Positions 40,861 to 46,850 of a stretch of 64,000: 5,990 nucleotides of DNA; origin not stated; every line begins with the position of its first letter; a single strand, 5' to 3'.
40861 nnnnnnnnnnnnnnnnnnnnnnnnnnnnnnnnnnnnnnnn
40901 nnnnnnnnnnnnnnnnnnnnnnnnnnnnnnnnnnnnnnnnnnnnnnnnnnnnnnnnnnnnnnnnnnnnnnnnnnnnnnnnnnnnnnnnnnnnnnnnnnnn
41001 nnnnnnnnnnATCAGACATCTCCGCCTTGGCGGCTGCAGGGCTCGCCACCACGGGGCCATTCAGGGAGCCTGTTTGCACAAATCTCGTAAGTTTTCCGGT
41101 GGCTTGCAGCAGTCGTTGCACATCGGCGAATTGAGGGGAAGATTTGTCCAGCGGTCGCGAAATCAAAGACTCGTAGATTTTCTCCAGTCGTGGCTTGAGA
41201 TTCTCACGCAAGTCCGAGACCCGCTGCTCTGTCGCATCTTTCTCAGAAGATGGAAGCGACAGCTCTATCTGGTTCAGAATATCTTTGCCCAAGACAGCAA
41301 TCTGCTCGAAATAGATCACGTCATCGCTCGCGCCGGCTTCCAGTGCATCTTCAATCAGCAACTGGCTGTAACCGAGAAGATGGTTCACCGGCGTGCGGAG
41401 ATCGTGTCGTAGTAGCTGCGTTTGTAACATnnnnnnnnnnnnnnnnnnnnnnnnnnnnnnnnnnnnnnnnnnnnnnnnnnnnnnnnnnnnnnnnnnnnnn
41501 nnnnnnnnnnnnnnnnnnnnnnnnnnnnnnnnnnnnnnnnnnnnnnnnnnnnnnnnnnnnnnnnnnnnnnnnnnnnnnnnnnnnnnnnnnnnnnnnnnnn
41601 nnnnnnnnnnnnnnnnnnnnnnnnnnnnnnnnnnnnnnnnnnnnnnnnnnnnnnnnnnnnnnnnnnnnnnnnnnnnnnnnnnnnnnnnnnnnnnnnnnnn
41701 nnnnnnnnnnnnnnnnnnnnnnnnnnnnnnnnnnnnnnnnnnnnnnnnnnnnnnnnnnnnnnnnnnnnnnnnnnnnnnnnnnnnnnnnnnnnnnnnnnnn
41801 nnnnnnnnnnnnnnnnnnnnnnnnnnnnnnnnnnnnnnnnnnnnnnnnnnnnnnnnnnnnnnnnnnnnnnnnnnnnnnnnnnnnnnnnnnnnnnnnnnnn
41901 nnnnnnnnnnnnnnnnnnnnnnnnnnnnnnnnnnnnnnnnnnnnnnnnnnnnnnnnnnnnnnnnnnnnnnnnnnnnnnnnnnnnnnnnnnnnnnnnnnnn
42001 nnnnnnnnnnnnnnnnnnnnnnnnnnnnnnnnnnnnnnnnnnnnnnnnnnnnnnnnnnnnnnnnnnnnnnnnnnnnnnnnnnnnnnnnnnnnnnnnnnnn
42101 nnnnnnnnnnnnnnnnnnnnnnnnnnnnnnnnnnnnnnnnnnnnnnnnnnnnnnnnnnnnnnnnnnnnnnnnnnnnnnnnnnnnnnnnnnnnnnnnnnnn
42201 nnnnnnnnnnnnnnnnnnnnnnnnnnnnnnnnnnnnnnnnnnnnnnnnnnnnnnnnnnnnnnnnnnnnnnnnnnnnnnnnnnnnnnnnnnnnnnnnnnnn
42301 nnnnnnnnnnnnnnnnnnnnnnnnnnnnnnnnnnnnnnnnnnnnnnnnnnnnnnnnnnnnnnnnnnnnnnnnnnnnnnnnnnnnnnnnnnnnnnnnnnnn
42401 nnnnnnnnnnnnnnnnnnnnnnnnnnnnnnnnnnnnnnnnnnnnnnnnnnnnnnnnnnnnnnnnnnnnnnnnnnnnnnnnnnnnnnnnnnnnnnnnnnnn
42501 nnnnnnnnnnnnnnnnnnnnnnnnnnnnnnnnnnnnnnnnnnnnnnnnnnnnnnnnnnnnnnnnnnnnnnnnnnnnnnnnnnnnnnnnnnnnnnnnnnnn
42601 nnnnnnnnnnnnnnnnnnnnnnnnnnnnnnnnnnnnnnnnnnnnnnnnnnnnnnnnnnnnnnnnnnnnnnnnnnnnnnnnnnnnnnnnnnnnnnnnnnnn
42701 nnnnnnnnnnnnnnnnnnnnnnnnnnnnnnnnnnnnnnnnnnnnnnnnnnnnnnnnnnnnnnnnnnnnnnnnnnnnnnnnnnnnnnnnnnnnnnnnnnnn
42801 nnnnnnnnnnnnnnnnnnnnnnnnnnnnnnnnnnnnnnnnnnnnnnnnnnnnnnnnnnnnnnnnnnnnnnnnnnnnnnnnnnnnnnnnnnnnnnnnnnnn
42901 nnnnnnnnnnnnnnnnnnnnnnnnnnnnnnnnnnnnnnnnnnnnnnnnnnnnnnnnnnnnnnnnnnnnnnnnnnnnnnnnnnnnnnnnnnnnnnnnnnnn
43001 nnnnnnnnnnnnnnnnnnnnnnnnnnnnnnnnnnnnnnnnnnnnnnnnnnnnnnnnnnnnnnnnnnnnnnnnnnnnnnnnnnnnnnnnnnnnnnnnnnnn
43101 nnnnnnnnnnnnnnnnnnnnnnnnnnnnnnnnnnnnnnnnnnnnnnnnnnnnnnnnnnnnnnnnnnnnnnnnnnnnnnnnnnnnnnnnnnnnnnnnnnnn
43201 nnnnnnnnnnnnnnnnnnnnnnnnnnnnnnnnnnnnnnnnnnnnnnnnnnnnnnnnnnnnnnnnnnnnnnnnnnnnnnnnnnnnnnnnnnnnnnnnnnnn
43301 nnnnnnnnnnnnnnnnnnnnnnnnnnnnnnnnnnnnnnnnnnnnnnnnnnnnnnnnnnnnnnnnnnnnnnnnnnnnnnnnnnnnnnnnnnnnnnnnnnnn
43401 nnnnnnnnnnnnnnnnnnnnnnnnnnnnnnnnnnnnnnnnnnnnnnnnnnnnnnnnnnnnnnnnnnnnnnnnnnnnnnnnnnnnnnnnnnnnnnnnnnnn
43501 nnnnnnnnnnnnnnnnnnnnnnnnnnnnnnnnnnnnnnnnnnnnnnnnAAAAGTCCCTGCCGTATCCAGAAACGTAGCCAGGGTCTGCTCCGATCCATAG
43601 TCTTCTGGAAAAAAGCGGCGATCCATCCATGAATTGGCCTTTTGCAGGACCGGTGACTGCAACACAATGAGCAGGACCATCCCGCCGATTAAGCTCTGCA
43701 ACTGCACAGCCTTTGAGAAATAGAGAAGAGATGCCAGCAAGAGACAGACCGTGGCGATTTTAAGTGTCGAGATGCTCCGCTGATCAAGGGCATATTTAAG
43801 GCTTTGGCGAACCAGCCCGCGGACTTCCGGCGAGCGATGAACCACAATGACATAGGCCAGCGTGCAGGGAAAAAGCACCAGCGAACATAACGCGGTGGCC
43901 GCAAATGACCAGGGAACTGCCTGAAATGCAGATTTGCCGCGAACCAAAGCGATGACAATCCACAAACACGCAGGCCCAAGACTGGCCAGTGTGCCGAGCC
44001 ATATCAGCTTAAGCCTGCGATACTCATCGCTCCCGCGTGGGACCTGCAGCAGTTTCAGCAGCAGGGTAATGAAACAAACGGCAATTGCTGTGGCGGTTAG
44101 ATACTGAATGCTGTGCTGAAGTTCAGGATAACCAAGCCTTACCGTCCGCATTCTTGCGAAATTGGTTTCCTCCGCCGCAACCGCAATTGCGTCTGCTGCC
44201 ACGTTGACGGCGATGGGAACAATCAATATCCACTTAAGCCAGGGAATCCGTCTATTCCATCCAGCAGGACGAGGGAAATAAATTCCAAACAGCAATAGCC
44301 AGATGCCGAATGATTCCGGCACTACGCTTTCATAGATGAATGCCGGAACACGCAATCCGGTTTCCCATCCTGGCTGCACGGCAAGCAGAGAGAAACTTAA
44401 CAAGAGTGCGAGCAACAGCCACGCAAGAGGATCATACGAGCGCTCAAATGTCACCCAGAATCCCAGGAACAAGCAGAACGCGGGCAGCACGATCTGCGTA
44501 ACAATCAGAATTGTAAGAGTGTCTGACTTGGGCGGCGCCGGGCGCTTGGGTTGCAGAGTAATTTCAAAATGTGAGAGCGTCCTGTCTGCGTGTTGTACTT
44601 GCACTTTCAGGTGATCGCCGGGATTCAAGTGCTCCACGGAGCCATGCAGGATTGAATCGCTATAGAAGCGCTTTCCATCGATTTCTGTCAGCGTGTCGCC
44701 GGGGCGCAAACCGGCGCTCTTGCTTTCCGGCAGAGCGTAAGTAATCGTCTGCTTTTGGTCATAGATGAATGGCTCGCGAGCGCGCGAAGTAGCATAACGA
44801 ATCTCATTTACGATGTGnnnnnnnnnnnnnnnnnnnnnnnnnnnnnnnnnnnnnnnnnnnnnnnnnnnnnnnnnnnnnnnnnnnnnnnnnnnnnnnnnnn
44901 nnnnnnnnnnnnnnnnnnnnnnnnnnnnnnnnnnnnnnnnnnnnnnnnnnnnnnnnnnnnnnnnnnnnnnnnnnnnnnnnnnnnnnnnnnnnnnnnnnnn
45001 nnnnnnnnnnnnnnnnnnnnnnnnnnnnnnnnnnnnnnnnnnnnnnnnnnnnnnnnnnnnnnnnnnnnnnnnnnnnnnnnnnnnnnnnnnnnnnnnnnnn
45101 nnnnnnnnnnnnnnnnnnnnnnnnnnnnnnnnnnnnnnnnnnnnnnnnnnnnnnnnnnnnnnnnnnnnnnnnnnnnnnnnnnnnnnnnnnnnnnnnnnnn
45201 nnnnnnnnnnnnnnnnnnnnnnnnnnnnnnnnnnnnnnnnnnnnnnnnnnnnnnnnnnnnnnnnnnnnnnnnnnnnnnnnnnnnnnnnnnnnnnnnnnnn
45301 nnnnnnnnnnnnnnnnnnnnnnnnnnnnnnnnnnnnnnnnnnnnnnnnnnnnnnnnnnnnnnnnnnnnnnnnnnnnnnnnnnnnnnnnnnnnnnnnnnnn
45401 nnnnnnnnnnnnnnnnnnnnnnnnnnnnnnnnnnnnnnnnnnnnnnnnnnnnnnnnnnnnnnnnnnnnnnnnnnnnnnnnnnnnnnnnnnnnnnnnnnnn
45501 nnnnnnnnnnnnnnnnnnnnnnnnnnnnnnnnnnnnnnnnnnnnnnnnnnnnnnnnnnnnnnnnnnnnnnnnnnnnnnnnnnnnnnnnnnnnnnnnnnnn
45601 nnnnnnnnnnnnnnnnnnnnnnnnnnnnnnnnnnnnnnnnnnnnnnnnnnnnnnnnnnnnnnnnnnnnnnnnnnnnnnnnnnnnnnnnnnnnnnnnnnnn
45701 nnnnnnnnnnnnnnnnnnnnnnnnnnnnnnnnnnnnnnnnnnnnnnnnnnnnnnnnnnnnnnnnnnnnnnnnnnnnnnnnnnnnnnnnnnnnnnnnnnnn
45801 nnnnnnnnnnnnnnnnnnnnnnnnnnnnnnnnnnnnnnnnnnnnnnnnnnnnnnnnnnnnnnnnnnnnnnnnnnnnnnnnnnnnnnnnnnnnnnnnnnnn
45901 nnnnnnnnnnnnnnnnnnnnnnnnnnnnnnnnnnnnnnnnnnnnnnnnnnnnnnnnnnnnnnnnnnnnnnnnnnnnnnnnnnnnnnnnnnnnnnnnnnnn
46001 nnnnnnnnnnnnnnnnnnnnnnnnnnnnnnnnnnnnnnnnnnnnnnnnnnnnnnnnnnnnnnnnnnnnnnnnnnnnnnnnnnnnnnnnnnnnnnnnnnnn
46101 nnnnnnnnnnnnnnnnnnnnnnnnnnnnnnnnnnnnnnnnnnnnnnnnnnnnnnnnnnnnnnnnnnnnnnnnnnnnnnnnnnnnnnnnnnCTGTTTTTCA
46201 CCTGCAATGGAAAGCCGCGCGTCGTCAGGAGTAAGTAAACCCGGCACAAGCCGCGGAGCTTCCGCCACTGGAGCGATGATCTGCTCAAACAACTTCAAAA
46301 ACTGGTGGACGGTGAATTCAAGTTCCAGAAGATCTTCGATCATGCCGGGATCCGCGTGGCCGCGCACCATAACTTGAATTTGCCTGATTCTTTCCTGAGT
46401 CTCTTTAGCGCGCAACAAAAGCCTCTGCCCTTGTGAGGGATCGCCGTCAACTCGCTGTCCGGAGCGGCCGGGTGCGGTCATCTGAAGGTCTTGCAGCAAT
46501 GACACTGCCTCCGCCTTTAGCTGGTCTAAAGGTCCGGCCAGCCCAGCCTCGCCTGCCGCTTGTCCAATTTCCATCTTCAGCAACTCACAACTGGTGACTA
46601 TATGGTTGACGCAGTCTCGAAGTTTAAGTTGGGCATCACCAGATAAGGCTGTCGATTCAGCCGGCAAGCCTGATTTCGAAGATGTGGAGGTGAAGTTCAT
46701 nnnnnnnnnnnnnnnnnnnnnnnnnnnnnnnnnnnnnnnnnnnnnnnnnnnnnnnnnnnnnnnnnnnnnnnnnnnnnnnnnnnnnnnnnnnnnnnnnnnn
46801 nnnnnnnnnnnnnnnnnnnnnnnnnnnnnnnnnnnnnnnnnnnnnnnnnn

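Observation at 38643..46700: Five-gene phosphorelay/cAMP module translationally coupled to lanC; none of its regulators binds DNA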

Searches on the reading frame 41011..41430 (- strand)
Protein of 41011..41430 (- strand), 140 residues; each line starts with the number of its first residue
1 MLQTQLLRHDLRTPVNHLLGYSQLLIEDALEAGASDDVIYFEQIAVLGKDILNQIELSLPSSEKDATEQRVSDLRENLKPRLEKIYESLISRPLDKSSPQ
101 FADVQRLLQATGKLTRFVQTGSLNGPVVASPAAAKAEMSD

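Call 94: search_protein_families(library=pfam, proteins=[window:41011-41430:-], max_evalue=1)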
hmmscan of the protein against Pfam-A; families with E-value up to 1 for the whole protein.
window:41011-41430:- (140 aa): 2 families
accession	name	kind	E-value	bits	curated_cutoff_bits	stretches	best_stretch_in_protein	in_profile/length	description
PF00512.31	HisKA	-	1.8e-05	25.1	26.9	1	7-56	9-55/66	His Kinase A (phospho-acceptor) domain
PF10057.14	MpsC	-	0.063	13.8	23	1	42-93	35-88/111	Na+-translocating membrane potential-generating system (MpsC)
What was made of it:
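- Checked: 39874-41430: Response_reg, HisKA, HATPase_c, plus an N-terminal HisKA-like stretch (25.1 bits, call 94).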

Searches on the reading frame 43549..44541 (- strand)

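Call 94: search_protein_families(library=pfam, proteins=[window:43549-44541:-], max_evalue=1)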
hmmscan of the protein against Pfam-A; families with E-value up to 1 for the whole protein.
window:43549-44541:- (331 aa): 3 families
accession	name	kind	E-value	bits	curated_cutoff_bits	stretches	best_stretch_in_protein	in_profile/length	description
PF07782.18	DC_STAMP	-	0.24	11.6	25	1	237-313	106-181/191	DC-STAMP-like protein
PF08733.15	PalH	-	0.28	10.6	34.1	1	150-275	158-269/332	PalH/RIM21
PF08320.17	PIG-X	-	0.41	10.9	23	0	134-165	180-211/211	PIG-X / PBN1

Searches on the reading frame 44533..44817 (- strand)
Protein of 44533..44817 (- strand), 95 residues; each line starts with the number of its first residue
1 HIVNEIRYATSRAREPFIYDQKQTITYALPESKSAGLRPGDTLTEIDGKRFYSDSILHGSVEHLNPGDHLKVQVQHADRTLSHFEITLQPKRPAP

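Call 75: search_solved_structures(query=A7, max_evalue=1, show_alignments=1)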
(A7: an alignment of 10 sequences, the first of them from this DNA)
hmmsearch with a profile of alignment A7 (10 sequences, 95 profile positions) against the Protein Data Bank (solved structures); distinct sequences matched with E-value up to 1: 193 (the best 60 are shown).
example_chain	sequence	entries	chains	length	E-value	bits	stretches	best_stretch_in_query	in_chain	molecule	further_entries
22kg_A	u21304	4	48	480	3.6e-08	36.5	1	32-80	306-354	Probable periplasmic serine endoprotease DegP-like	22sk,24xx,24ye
7xs0_A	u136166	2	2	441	5e-08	36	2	30-89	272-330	Periplasmic serine endoprotease DegP-like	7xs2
5y2d_A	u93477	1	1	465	5.8e-08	35.8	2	30-89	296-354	Periplasmic serine endoprotease DegP-like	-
6z05_A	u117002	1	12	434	2.2e-07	34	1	30-92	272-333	DegQ family serine endoprotease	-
4a8a_A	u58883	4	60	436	3.4e-07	33.4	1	17-88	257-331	PERIPLASMIC PH-DEPENDENT SERINE ENDOPROTEASE DEGQ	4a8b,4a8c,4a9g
8kic_D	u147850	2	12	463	4.1e-07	33.1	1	31-88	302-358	peptidase Do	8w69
3mh4_A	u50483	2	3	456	8.7e-07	32.1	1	30-91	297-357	Protease do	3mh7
3mh5_A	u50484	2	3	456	8.8e-07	32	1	30-91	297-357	Protease do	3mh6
6jjk_A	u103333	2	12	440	8.9e-07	32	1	30-91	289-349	Periplasmic serine endoprotease DegP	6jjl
3otp_A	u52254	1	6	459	9.3e-07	32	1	30-91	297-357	Protease do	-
1ky9_A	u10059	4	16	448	9.3e-07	32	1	30-91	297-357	PROTEASE DO | Periplasmic serine endoprotease DegP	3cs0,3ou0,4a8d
2zle_A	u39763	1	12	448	9.5e-07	31.9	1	30-91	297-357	Protease do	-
6jjo_A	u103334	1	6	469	1.1e-06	31.8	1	30-91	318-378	Periplasmic serine endoprotease DegP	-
3i1e_A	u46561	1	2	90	2.2e-06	30.8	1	28-90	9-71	Lin2157 protein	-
2kjk_A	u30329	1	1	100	2.4e-06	30.7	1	27-90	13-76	Lin2157 protein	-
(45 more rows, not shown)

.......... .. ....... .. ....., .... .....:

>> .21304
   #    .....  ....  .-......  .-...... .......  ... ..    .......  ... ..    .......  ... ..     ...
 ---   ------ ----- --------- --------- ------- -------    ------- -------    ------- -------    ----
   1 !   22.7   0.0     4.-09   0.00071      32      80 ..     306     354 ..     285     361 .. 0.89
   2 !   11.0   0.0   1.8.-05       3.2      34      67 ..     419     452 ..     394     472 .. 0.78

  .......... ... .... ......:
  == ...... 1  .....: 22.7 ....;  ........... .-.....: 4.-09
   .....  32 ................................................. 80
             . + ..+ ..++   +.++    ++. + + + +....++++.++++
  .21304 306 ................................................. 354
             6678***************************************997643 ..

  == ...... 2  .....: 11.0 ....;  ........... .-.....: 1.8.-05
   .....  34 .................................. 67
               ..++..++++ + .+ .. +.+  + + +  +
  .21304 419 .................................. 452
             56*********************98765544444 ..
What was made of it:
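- Checked: The best hits were the DegP/DegQ/RseP PDZ domains, E = 3.6e-8 (call 75).
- The PDZ domain is closest to the HtrA/RseP PDZ domains, which read exposed C-termini of envelope proteins (call 75).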

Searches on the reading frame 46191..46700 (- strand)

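Call 94: search_protein_families(library=pfam, proteins=[window:46191-46700:-], max_evalue=1)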
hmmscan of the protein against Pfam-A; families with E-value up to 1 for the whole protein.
window:46191-46700:- (170 aa): 1 family
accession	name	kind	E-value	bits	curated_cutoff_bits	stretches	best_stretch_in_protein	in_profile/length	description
PF16649.10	IL23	-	0.15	12.6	27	1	20-101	57-140/158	Interleukin 23 subunit alpha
